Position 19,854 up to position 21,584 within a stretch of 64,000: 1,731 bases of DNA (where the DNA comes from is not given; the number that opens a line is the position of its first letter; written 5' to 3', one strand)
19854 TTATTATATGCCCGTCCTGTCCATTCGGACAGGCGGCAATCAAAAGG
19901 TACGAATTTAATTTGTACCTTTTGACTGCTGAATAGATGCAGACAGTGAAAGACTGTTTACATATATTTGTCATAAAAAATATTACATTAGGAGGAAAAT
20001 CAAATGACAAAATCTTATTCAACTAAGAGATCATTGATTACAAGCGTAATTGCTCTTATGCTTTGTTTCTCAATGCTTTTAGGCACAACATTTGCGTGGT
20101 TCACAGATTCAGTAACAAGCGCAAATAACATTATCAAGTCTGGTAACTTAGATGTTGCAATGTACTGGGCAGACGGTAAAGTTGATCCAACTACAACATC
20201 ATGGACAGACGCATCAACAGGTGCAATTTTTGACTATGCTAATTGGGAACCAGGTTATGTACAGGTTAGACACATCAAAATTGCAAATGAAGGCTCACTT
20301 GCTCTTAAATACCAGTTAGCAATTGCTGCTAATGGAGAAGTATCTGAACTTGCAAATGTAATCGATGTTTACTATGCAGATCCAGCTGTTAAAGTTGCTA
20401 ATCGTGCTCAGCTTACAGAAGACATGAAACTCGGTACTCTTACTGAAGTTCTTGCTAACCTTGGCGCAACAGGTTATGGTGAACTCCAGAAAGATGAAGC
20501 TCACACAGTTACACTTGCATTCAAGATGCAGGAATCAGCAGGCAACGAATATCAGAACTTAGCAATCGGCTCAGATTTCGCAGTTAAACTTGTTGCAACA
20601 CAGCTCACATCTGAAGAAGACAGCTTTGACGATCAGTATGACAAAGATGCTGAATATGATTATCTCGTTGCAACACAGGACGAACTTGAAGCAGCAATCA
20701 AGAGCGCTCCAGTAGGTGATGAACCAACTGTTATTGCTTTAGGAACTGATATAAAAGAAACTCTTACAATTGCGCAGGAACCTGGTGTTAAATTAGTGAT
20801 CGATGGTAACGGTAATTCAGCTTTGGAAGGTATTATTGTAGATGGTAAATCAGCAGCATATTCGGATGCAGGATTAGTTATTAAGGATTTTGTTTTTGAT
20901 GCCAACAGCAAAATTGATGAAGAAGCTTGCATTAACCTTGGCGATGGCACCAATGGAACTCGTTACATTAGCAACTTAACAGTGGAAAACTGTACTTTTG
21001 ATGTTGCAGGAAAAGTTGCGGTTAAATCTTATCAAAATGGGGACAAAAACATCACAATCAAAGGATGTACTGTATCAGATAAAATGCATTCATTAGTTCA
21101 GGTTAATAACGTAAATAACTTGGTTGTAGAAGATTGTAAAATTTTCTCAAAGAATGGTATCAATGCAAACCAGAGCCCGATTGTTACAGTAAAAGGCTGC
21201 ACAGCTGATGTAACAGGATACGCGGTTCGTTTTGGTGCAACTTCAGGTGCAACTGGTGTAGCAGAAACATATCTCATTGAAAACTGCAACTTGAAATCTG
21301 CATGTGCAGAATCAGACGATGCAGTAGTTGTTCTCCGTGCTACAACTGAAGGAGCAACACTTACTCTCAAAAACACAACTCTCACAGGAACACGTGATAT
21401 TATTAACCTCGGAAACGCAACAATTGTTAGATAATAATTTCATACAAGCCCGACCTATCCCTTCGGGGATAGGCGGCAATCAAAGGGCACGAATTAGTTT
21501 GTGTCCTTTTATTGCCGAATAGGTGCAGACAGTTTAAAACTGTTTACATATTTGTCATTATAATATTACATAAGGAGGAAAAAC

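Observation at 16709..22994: Tandem array of four TasA/camelysin-type proteins with swapped C-terminal domains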

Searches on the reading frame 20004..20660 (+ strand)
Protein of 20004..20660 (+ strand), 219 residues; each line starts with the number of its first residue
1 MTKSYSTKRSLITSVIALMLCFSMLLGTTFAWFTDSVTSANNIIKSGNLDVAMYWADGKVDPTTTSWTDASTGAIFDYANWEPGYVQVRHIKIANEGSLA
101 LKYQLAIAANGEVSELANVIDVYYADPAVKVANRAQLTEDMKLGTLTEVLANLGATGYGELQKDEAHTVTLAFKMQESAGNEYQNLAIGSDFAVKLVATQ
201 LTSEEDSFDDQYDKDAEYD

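Call 11: search_solved_structures(query=window:20004-20660:+, max_evalue=10, show_alignments=2)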
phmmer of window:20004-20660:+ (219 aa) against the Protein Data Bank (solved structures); distinct sequences matched with E-value up to 10: 0.

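Call 13: find_homologous_proteins(query=window:20004-20651:+, max_evalue=0.001)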
Query window:20004-20651:+ (216 aa): 834 proteins with E <= 0.001 among 1147 candidates; the best 120 are listed.
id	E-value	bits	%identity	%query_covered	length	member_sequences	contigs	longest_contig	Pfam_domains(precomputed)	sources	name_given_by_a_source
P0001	1.6e-96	340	72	100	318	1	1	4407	PF12389.14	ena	-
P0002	1.5e-92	327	71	100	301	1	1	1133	PF12389.14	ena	-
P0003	3.3e-92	326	70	100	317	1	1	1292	PF12389.14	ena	-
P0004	6.7e-90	318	65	100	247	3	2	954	PF12389.14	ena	-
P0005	2.9e-88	313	67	100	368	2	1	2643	PF12389.14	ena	-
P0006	4.4e-87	309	66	99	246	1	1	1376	PF12389.14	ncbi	-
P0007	1.1e-86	308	67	100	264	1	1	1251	PF12389.14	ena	-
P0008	2.0e-86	307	67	100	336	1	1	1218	PF12389.14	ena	-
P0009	3.5e-86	306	69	94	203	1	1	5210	PF12389.14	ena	-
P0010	3.8e-85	303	66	100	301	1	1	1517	PF12389.14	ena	-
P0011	7.9e-85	302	64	100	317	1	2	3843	PF12389.14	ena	-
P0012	1.9e-84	301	67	98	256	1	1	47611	PF12389.14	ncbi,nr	ncbi:MAG: hypothetical protein IJT49_09550, partial [Clostridia bacterium]|nr:hypothetical protein [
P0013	6.0e-84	299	66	100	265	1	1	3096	PF12389.14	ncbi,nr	ncbi:MAG: SipW-dependent-type signal peptide-containing protein, partial [Clostridia bacterium]|nr:S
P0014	3.9e-83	296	65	100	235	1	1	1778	PF12389.14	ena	-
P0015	6.7e-83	295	64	100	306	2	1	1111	PF12389.14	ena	-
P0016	2.1e-82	294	65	100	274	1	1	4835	PF12389.14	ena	-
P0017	2.2e-82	294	70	99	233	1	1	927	PF12389.14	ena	-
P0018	2.4e-82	294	64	100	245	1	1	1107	PF12389.14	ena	-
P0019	7.6e-82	292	63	100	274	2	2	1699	PF12389.14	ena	-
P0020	7.6e-82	292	65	100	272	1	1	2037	PF12389.14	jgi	-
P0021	1.7e-79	284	61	94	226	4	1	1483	PF12389.14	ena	-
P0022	4.7e-79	283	67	94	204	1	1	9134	PF12389.14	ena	-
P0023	5.7e-79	283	61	100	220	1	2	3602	PF12389.14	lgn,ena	-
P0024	6.1e-79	283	62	100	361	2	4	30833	PF12389.14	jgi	-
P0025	5.7e-78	279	62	98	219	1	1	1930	PF12389.14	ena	-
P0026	8.6e-78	279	62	99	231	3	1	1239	PF12389.14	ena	-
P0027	1.8e-77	278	61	100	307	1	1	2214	PF12389.14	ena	-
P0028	2.4e-77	277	73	83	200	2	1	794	PF12389.14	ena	-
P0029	2.9e-77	277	63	100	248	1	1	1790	PF12389.14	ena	-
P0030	3.9e-77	277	63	97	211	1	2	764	PF12389.14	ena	-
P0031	8.2e-77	276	60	100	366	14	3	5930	PF12389.14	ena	-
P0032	1.5e-76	275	61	100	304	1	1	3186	PF12389.14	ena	-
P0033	3.3e-76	274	62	98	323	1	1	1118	PF12389.14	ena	-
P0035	8.6e-75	269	74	75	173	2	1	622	PF12389.14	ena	-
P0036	8.7e-74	266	58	100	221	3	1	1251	PF12389.14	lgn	-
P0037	1.4e-73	265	65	88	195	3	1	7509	PF12389.14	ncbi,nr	ncbi:MAG: hypothetical protein J6B99_07530, partial [Oscillospiraceae bacterium]|nr:hypothetical pro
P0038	1.7e-73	265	58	100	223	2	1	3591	PF12389.14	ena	-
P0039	3.2e-73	264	59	98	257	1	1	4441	PF12389.14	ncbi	-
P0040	8.1e-73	263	59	100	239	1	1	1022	PF12389.14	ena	-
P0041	1.1e-72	262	61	98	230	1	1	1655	PF12389.14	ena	-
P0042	5.2e-72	260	60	91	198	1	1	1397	PF12389.14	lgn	-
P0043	9.5e-72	259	58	99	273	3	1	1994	PF12389.14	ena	-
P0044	4.4e-71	257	58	100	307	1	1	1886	PF12389.14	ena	-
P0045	6.5e-71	256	63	86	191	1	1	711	PF12389.14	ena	-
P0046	1.6e-70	255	60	90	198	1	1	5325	PF12389.14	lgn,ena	-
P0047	2.1e-70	255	58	99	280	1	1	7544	PF12389.14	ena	-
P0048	3.5e-70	254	58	99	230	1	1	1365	PF12389.14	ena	-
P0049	4.9e-70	253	58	96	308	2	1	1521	PF12389.14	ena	-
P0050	7.5e-70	253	56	100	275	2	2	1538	PF12389.14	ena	-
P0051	1.2e-69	252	54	100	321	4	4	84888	PF12389.14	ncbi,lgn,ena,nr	ncbi:MAG: hypothetical protein J6C23_04150 [Clostridia bacterium]|nr:hypothetical protein [Clostridi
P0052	1.4e-69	252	60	97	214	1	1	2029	PF12389.14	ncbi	ncbi:MAG: TasA family protein, partial [Acutalibacteraceae bacterium]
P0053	2.9e-69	251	69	80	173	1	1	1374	PF12389.14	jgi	jgi:predicted ribosomally synthesized peptide with SipW-like signal peptide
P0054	5.4e-69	250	57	98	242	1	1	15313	PF12389.14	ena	-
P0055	1.2e-68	249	56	100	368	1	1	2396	PF12389.14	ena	-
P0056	3.1e-68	248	53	100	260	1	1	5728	PF12389.14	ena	-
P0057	1.2e-67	246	72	74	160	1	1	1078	PF12389.14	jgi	jgi:predicted ribosomally synthesized peptide with SipW-like signal peptide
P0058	2.2e-67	245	55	99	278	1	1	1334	PF12389.14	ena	-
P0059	2.2e-67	245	57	97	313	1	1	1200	PF12389.14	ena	-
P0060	2.3e-67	245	56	99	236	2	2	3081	PF12389.14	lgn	-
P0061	2.4e-67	245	58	97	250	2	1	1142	PF12389.14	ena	-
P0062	3.2e-67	244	57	87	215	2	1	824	PF12389.14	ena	-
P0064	9.5e-67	243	53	100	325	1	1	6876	PF12389.14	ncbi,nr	ncbi:MAG: hypothetical protein E7598_07890, partial [Ruminococcaceae bacterium]|nr:hypothetical prot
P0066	1.7e-66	242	64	80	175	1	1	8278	PF12389.14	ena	-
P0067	3.0e-66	241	57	94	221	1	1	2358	PF12389.14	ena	-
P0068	3.9e-66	241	56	96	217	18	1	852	PF12389.14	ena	-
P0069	4.3e-66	241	56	94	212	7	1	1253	PF12389.14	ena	-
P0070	2.0e-65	238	52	99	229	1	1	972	PF12389.14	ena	-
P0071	2.0e-65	238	55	99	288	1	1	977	PF12389.14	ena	-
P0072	2.2e-64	235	69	72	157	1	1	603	PF12389.14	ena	-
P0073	3.1e-64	235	54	99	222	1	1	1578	PF12389.14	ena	-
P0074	1.1e-63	233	54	97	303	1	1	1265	PF12389.14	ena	-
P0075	2.0e-63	232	58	92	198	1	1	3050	PF12389.14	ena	-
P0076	2.3e-63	232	52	100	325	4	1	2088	PF12389.14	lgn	-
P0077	3.2e-63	231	60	89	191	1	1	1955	PF12389.14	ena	-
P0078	5.1e-63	231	55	99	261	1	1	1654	PF12389.14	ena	-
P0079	6.2e-63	230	61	83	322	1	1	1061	PF12389.14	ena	-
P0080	1.8e-62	229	62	88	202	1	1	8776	PF12389.14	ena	-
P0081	5.0e-62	227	55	90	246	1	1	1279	PF12389.14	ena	-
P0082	5.4e-62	227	68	71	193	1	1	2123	PF12389.14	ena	-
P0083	6.6e-62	227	66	75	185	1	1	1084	PF12389.14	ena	-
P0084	8.1e-62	227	65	81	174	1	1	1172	PF12389.14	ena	-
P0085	2.4e-61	225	54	100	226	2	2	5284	PF12389.14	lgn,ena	-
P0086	3.0e-61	225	57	97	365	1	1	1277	PF12389.14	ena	-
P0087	1.2e-60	223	57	85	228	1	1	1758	PF12389.14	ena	-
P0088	1.1e-59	220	66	70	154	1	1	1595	PF12389.14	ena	-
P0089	1.8e-59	219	59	81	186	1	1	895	PF12389.14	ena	-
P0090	1.8e-59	219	53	98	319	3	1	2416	PF12389.14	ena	-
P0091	3.4e-59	218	55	97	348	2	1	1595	PF12389.14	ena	-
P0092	5.6e-59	217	51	100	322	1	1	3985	PF12389.14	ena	-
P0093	9.0e-59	217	58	87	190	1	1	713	PF12389.14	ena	-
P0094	1.4e-58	216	52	100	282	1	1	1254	PF12389.14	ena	-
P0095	1.7e-58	216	53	94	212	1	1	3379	PF12389.14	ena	-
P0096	1.7e-58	216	51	99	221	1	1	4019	PF12389.14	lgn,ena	-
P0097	2.1e-58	216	51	97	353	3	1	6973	PF12389.14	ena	-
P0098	3.0e-58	215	73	63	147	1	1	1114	PF12389.14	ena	-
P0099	5.4e-58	214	67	66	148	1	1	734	PF12389.14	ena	-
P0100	6.6e-58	214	72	61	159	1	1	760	PF12389.14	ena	-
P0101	1.0e-57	213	55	89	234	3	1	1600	PF12389.14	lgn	-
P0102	3.1e-57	212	50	99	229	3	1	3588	PF12389.14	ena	-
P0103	3.2e-57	212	52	100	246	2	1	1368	PF12389.14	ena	-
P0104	5.3e-57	211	55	89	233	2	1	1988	PF12389.14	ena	-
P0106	3.9e-56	208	52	97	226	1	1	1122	PF12389.14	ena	-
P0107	1.8e-55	206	52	98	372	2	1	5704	PF12389.14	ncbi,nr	ncbi:MAG: hypothetical protein IJD67_06425, partial [Clostridia bacterium]|nr:hypothetical protein [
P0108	4.0e-55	205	47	99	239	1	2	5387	PF12389.14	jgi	-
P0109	4.6e-55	205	54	88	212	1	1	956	PF12389.14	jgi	jgi:predicted ribosomally synthesized peptide with SipW-like signal peptide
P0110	5.0e-55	204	48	88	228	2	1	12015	PF12389.14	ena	-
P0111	1.0e-54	203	62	71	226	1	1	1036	PF12389.14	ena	-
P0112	1.4e-54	203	50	96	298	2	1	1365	PF12389.14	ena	-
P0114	1.8e-54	203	47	96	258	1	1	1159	PF12389.14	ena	-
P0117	7.2e-54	201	50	99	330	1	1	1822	PF12389.14,PF00528.28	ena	-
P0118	7.9e-54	201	49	100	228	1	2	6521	PF12389.14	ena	-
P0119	8.5e-54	200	56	86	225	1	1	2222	PF12389.14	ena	-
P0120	1.3e-53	200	50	92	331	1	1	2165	PF12389.14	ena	-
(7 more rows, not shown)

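Call 15: find_related_loci(query=window:20004-20651:+, collection=genome_contigs, flank=10000)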
Query window:20004-20651:+ (216 aa) in genome_contigs; peptide patterns used: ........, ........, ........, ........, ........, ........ (x = any residue, [..] = any of these).
598 stretches matched a pattern (row limit reached: there are more); 506 encode a relative of the query (tblastn E <= 1e-3); the best 80 are kept; 79 distinct loci.
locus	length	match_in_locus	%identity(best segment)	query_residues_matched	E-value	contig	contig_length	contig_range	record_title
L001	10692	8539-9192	71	1-216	4e-100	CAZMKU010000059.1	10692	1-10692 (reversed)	MAG TPA_asm: uncultured Clostridium sp. isolate SRP315200_co1_163 genome assembly, contig: NODE_13766_length_10692_cov_8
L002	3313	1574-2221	69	1-216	4e-97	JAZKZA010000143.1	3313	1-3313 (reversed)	MAG: Eubacteriales bacterium isolate T1900045092_TC20190086.MAGScoT_cleanbin_000042 SGB_4718_k141_4504433, whole genome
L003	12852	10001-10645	70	1-213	2e-95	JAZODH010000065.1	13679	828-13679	MAG: Eubacteriales bacterium isolate T1900044752_TS20190418.MAGScoT_cleanbin_000027 SGB_2245_k141_2004175, whole genome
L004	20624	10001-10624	67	6-213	9e-92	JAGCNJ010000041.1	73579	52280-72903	MAG: Clostridia bacterium isolate RGIG9949 Yak_Rectum.Co__c1990782, whole genome shotgun sequence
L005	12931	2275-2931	66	1-216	6e-92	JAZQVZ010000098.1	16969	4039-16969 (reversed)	MAG: Eubacteriales bacterium isolate T1900045166_TC20190160.MAGScoT_cleanbin_000055 SGB_5152_k141_962842, whole genome s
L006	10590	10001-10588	71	1-196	9e-92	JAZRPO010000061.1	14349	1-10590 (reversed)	MAG: Eubacteriales bacterium isolate T1900045376_YK20190066.MAGScoT_cleanbin_000002 SGB_6872_k141_1002822, whole genome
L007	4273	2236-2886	66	1-213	5e-92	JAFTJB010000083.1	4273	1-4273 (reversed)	MAG: Clostridia bacterium isolate RGIG3864 Roe_deer_Cecum-1__c369515, whole genome shotgun sequence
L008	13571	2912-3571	63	1-216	3e-90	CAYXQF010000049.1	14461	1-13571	MAG TPA_asm: uncultured Lachnospiraceae bacterium isolate SRP315200_co1_618 genome assembly, contig: NODE_8572_length_14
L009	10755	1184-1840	63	1-216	3e-90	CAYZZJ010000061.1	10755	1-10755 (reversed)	MAG TPA_asm: uncultured Ruminococcus sp. isolate SRP315200_co1_669 genome assembly, contig: NODE_13624_length_10755_cov_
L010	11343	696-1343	63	1-213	7e-89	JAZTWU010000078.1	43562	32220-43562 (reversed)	MAG: Eubacteriales bacterium isolate T1900045332_YK20190021.MAGScoT_cleanbin_000034 SGB_6540_k141_1199370, whole genome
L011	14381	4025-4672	63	1-213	1e-88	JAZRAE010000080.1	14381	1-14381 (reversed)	MAG: Eubacteriales bacterium isolate T1900045144_TC20190138.MAGScoT_cleanbin_000022 SGB_4934_k141_1256073, whole genome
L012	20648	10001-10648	63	1-216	9e-88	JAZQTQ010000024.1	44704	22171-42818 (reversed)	MAG: Acutalibacteraceae bacterium isolate T1900045186_TC20190182.MAGScoT_cleanbin_000004 SGB_5272_k141_865576, whole gen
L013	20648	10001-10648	63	1-214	4e-87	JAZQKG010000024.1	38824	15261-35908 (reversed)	MAG: Eubacteriales bacterium isolate T1900044615_TS20190081.MAGScoT_cleanbin_000038 SGB_840_k141_1695377, whole genome s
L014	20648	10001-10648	60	1-216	8e-87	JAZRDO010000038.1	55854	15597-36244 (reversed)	MAG: Eubacteriales bacterium isolate T1900045506_YK20190200.MAGScoT_cleanbin_000014 SGB_7531_k141_126346, whole genome s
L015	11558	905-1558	61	1-216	2e-85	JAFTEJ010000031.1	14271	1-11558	MAG: Clostridia bacterium isolate RGIG3742 Goat_Rumen.Co__c647475, whole genome shotgun sequence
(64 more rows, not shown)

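Call 18: search_protein_families(library=pfam, proteins=[L014:3343-3837:+, L014:3846-4634:+, L014:4631-5155:+, L014:5215-5892:+, L014:6009-6647:+, L014:6682-7284:+, L014:7291-8097:+, L014:12377-12955:+, L014:8144-9865:+, L014:10001-12226:+], max_evalue=0.01)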
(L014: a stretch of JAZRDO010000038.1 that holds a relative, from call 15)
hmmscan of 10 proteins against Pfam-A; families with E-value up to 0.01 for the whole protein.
L014:3343-3837:+ (164 aa): 0 families

L014:3846-4634:+ (262 aa): 0 families

L014:4631-5155:+ (174 aa): 1 family
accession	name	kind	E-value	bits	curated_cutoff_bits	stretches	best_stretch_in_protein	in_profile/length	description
PF00828.25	Ribosomal_L27A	-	3.4e-12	47.1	21.5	1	102-171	1-72/72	Ribosomal proteins 50S-L15, 50S-L18e, 60S-L27A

L014:5215-5892:+ (225 aa): 1 family
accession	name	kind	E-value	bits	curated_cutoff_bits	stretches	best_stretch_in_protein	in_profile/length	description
PF12389.13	Peptidase_M73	-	6.3e-06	26.6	22.5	1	13-59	9-55/196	Camelysin metallo-endopeptidase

L014:6009-6647:+ (212 aa): 1 family
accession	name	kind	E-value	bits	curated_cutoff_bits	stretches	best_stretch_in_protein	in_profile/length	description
PF12389.13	Peptidase_M73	-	0.0003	21.1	22.5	0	2-83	3-80/196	Camelysin metallo-endopeptidase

L014:6682-7284:+ (200 aa): 0 families

L014:7291-8097:+ (268 aa): 0 families

L014:12377-12955:+ (192 aa): 0 families

L014:8144-9865:+ (573 aa): 1 family
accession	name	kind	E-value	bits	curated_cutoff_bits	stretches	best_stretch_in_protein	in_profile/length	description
PF12389.13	Peptidase_M73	-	3.6e-07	30.7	22.5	1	8-106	3-82/196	Camelysin metallo-endopeptidase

L014:10001-12226:+ (741 aa): 1 family
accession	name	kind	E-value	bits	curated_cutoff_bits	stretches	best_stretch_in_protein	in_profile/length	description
PF12389.13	Peptidase_M73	-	8.9e-05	22.8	22.5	1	8-125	3-110/196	Camelysin metallo-endopeptidase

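Call 20: search_protein_families(library=ncbifam, proteins=[L014:3343-3837:+, L014:3846-4634:+, L014:4631-5155:+, L014:5215-5892:+, L014:6009-6647:+, L014:6682-7284:+, L014:7291-8097:+, L014:12377-12955:+], max_evalue=1)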
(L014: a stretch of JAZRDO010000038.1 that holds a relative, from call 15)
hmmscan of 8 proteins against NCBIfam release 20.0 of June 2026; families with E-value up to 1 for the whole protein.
L014:3343-3837:+ (164 aa): 1 family
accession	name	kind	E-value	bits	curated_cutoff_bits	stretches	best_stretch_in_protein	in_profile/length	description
NF053775.1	BT3441_fam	equivalog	0.024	14.9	210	1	32-79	63-109/125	BT3441 family protein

L014:3846-4634:+ (262 aa): 6 families
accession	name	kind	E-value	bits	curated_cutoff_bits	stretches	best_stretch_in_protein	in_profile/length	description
NF046067.1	SigPepSipWBacil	equivalog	5.2e-17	62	190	2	97-226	67-186/189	signal peptidase I SipW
TIGR02228.1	sigpep_I_arch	equivalog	1.7e-08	34.5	51.85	1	95-203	57-155/158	signal peptidase I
NF045844.1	BC85_0335_fam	subfamily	0.03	13.9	65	1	185-238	8-61/215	BC85_0335 family putative methyltransferase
NF001842.0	PRK00567.1-3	equivalog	0.15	12.1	146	1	170-254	65-141/147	large-conductance mechanosensitive channel protein MscL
TIGR03142.1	cytochro_ccmI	equivalog_domain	0.27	11.5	29.3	1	196-247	7-56/118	c-type cytochrome biogenesis protein CcmI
TIGR04561.1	membra_charge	hypoth_equivalog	0.63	10.3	30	0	185-232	14-57/82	TIGR04561 family membrane protein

L014:4631-5155:+ (174 aa): 5 families
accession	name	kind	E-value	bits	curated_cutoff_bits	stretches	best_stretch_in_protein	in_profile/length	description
TIGR01071.1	rplO_bact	equivalog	2.3e-10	40.5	77.95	1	101-170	74-143/144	50S ribosomal protein L15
NF003079.0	PRK04005.1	equivalog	0.0042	16.7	85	1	137-173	68-104/121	50S ribosomal protein L18e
NF003958.0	PRK05454.2-1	equivalog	0.025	12.7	419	1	2-73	57-129/704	glucans biosynthesis glucosyltransferase MdoH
NF003962.0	PRK05454.2-5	equivalog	0.036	12.6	328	1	3-73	89-159/641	glucans biosynthesis glucosyltransferase MdoH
TIGR01195.1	oadG_fam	subfamily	0.054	14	36.05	1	5-70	9-71/84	sodium pump decarboxylases, gamma subunit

L014:5215-5892:+ (225 aa): 1 family
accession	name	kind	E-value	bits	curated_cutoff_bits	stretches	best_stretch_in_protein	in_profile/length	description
TIGR04088.1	cognate_SipW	domain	0.0066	16.6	19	1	14-47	1-34/34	SipW-dependent-type signal peptide-containing protein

L014:6009-6647:+ (212 aa): 3 families
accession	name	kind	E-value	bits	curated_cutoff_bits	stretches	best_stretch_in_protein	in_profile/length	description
NF046066.1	BioflmMtrxTasA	equivalog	5e-05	22.9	450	1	1-106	3-102/264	biofilm matrix protein TasA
TIGR04088.1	cognate_SipW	domain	0.0012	18.9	19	1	10-43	1-34/34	SipW-dependent-type signal peptide-containing protein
NF052487.1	EndoDexBT3087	equivalog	0.069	11.4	730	1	92-127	52-87/589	endo-dextranase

L014:6682-7284:+ (200 aa): 0 families

L014:7291-8097:+ (268 aa): 4 families
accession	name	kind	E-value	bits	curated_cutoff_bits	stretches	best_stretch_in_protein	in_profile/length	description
NF046067.1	SigPepSipWBacil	equivalog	4.5e-17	62.2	190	1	12-216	5-184/189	signal peptidase I SipW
TIGR02228.1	sigpep_I_arch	equivalog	1.1e-09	38.4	51.85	1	45-192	35-153/158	signal peptidase I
NF040962.1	near_HgcAB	equivalog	0.06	13.2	70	1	72-102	13-41/70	HgcAB-associated protein HgcC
NF038023.1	S_layer_PS2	exception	0.13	11.3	300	1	194-256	394-456/499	S-layer protein PS2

L014:12377-12955:+ (192 aa): 1 family
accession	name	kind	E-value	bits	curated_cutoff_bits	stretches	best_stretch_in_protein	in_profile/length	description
TIGR04088.1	cognate_SipW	domain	0.12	12.5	19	1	29-58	4-33/34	SipW-dependent-type signal peptide-containing protein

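Call 85: search_protein_representatives(protein=window:20004-20651:+)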
Query: 216 residues. Proteins with E-value up to 0.001 (for the whole library): 6283; up to 1e-10: 5214; up to 1e-30: 1208. The best 150 are listed.
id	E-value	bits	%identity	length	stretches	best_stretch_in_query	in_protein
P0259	3.2e-100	350.3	76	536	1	5-215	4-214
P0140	7.9e-96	336.0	74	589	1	2-216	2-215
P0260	1.6e-93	328.5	72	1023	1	1-216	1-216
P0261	3.1e-93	327.5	71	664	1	1-215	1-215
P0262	4.4e-93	327.0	71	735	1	1-214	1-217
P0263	4.2e-92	323.8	71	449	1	1-216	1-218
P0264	4.9e-92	323.6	73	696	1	1-216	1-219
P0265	5.6e-91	320.2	71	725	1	5-216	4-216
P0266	5.9e-91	320.1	74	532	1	1-213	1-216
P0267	7.3e-91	319.8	71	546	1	1-216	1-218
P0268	1.1e-90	319.2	74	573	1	6-214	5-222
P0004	2.1e-90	318.3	66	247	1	1-216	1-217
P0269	3.2e-90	317.7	67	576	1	1-216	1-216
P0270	3.9e-90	317.4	71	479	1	1-216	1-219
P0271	8.1e-90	316.4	70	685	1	3-215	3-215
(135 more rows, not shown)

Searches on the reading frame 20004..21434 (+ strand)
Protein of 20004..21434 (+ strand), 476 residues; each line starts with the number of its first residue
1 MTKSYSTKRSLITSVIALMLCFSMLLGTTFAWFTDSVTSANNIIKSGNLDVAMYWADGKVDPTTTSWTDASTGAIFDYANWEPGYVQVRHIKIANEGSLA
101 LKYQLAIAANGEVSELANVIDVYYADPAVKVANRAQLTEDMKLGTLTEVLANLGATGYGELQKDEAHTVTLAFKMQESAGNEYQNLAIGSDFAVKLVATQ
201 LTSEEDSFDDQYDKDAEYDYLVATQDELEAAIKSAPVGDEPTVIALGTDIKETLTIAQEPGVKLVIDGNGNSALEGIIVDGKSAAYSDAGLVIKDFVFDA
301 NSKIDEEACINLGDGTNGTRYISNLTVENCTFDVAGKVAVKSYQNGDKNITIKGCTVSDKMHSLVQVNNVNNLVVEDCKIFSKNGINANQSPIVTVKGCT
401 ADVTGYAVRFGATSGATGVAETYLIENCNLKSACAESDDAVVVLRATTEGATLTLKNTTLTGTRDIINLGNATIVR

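Call 3: search_protein_families(library=pfam, proteins=[window:20004-21434:+], max_evalue=1)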
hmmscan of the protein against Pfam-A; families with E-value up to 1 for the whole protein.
window:20004-21434:+ (476 aa): 2 families
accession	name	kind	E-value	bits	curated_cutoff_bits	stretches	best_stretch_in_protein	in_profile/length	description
PF12389.13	Peptidase_M73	-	4.2e-08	33.7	22.5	1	8-116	3-92/196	Camelysin metallo-endopeptidase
PF13229.12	Beta_helix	-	2e-06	27.9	25.9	1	301-434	21-138/158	Right handed beta helix region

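Call 4: search_protein_families(library=ncbifam, proteins=[window:20004-21434:+], max_evalue=1)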
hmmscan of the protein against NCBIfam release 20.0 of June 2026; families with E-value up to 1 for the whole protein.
window:20004-21434:+ (476 aa): 1 family
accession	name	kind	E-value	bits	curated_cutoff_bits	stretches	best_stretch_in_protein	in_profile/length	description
TIGR04088.1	cognate_SipW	domain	0.00033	20.7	19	1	18-49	3-34/34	SipW-dependent-type signal peptide-containing protein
